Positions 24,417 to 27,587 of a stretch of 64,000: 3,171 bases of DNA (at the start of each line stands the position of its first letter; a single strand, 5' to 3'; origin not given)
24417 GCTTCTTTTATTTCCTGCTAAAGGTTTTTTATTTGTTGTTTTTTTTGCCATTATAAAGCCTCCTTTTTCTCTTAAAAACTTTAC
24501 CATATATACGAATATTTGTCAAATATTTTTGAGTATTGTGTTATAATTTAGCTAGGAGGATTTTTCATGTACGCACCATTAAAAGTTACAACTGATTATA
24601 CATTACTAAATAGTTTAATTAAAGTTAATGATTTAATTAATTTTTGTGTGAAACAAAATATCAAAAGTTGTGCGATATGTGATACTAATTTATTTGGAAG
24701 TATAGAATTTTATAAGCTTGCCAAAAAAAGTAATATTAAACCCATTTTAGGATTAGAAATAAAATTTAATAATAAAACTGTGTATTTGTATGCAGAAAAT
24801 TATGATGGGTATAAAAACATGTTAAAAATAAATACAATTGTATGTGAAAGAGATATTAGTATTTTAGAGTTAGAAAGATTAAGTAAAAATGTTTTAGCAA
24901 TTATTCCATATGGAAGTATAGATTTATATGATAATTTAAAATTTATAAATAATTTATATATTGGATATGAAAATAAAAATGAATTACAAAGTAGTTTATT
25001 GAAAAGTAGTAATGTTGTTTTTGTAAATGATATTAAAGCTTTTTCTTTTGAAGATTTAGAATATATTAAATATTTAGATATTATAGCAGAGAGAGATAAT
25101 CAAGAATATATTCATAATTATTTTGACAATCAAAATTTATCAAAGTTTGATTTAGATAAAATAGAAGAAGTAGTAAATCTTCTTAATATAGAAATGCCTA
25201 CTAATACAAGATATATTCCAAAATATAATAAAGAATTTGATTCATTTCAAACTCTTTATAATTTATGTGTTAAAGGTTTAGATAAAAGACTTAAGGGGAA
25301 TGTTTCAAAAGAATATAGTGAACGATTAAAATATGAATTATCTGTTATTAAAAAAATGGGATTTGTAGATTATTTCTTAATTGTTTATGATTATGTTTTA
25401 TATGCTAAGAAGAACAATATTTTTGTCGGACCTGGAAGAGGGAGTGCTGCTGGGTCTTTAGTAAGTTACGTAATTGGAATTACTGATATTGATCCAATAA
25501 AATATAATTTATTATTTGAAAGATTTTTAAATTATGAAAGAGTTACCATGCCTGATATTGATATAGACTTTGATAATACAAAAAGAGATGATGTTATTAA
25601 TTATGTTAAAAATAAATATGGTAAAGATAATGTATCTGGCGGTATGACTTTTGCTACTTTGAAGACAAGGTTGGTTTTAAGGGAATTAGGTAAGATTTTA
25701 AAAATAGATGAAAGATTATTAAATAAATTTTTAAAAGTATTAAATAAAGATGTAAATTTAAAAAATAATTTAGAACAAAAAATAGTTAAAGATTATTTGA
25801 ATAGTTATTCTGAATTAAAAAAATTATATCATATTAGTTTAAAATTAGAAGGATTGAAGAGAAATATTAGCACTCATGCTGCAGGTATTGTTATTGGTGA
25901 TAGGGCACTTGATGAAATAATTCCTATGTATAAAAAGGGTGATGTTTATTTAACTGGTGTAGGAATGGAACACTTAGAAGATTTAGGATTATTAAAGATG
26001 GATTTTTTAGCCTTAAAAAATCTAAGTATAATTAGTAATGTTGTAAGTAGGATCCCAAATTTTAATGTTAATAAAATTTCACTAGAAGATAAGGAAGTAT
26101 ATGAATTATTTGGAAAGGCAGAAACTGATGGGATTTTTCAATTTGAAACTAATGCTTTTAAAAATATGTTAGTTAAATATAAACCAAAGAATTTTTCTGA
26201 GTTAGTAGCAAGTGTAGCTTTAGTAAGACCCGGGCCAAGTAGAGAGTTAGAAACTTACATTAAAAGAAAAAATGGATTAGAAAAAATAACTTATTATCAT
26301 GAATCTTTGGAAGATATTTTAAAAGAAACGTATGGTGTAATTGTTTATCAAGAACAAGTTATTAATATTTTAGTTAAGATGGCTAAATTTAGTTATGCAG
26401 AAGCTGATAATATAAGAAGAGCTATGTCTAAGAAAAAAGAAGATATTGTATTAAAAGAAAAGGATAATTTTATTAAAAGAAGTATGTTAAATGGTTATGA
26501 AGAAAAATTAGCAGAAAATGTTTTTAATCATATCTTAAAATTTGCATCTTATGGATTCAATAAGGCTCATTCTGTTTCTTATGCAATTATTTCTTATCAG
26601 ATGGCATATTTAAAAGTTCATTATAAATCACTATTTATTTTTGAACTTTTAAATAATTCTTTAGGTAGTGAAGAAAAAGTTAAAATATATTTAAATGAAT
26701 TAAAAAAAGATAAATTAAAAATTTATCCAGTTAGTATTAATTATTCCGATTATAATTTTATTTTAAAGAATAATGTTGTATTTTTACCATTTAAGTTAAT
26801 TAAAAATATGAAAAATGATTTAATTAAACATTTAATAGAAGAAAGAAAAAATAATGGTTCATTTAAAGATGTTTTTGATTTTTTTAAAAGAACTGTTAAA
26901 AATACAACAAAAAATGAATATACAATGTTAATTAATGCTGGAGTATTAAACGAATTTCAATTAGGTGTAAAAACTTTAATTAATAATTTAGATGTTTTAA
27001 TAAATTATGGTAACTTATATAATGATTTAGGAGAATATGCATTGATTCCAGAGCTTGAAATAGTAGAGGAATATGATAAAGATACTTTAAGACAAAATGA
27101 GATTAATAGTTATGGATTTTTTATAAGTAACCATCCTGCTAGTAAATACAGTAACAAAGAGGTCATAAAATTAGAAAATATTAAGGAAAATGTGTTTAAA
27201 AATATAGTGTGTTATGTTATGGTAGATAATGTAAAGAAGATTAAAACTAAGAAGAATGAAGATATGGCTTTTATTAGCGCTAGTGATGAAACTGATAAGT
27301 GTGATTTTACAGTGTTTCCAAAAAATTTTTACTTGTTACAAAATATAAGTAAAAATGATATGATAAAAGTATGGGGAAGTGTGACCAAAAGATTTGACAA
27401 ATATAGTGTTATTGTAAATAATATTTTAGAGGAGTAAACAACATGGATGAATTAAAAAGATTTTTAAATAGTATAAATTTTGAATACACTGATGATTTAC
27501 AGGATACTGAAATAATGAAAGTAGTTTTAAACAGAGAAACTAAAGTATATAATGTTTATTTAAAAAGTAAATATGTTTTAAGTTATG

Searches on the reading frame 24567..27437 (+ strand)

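Call 64: search_protein_families(library=pfam, proteins=[window:24567-27437:+], max_evalue=0.00001)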
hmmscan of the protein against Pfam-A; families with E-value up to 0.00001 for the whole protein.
window:24567-27437:+ (956 aa): 5 families
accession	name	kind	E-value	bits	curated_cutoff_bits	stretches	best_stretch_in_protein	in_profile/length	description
PF07733.18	DNA_pol3_alpha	-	9e-90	301.2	23.9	1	229-482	2-260/260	Bacterial DNA polymerase III alpha NTPase domain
PF17657.6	DNA_pol3_finger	-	8.3e-55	185.1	22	1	485-639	1-162/166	Bacterial DNA polymerase III alpha subunit finger domain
PF14579.12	HHH_6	-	5.7e-19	68.6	25.6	1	717-799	2-85/90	Helix-hairpin-helix motif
PF02811.25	PHP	-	6.2e-15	56.3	26.4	1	5-91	2-94/164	PHP domain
PF01336.31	tRNA_anti-codon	-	1.2e-08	35.2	27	1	889-953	10-72/75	OB-fold nucleic acid binding domain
